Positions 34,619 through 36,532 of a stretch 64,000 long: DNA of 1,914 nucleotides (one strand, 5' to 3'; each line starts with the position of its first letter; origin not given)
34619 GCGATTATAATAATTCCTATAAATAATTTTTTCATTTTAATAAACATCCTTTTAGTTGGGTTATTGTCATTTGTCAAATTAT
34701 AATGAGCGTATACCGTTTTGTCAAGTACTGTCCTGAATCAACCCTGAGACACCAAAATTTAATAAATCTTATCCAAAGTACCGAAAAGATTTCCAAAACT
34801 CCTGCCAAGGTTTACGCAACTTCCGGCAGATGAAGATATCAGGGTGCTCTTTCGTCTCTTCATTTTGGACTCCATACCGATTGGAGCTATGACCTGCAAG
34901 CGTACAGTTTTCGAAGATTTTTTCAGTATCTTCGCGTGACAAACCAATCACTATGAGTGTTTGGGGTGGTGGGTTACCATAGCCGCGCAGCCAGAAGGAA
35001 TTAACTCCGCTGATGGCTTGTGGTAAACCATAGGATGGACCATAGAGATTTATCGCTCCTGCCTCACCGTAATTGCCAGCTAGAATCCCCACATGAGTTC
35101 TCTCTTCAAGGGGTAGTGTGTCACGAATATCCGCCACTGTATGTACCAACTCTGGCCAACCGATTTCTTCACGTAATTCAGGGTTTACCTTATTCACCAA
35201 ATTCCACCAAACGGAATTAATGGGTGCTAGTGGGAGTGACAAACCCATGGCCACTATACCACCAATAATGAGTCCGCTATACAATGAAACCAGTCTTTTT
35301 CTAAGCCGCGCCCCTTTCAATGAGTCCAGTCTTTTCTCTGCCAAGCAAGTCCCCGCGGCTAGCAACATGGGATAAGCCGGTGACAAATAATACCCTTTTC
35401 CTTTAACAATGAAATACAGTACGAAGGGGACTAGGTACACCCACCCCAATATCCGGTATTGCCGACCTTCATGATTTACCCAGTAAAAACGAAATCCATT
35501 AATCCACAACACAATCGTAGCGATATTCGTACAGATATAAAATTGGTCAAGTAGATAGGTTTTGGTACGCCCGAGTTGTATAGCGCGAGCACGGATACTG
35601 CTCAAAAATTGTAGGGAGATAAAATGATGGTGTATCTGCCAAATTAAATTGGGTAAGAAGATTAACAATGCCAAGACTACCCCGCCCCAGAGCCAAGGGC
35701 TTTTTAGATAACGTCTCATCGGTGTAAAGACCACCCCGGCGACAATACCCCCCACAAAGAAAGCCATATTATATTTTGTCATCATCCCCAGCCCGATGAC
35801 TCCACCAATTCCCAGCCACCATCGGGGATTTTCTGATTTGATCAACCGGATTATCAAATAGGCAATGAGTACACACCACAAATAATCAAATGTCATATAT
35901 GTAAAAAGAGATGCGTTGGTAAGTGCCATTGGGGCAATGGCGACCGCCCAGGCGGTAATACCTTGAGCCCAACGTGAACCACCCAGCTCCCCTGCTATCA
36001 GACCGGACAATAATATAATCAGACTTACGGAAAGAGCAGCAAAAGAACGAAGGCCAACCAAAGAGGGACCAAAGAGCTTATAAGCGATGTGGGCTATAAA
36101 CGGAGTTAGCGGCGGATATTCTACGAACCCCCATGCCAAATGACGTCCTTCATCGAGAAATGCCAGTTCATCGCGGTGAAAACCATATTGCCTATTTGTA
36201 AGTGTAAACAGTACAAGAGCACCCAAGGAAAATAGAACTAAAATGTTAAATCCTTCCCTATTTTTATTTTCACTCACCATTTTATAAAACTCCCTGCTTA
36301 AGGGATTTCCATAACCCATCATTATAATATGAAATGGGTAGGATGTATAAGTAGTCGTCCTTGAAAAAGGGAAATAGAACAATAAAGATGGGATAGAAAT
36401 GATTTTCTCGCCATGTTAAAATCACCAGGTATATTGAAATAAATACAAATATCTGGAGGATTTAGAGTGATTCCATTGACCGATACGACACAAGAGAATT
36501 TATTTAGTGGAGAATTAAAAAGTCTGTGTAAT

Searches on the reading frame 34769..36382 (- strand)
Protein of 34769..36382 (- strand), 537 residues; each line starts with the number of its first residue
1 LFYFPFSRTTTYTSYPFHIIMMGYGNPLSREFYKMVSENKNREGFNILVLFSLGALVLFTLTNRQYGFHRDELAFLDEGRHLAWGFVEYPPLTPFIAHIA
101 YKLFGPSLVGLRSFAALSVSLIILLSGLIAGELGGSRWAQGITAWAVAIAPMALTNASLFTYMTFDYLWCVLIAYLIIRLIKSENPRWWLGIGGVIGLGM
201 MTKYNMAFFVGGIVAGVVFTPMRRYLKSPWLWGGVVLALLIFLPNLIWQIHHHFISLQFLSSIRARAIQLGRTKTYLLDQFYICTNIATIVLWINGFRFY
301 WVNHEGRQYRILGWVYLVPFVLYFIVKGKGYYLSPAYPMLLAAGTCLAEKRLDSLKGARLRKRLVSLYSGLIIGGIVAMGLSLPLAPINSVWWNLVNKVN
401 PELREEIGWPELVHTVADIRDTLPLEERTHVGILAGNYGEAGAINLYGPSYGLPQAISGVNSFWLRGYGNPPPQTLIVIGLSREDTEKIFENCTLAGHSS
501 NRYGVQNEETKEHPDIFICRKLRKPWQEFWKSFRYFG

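Call 24: search_protein_families(library=pfam, proteins=[window:34769-36382:-], max_evalue=0.00001)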
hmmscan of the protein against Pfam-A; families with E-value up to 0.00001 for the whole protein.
window:34769-36382:- (537 aa): 2 families
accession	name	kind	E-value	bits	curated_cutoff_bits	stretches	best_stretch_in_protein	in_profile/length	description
PF13231.12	PMT_2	-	1.6e-22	80.8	26.1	1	90-248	3-160/160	Dolichyl-phosphate-mannose-protein mannosyltransferase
PF02366.24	PMT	-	6.2e-06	26.4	22.7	1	82-246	55-231/245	Dolichyl-phosphate-mannose-protein mannosyltransferase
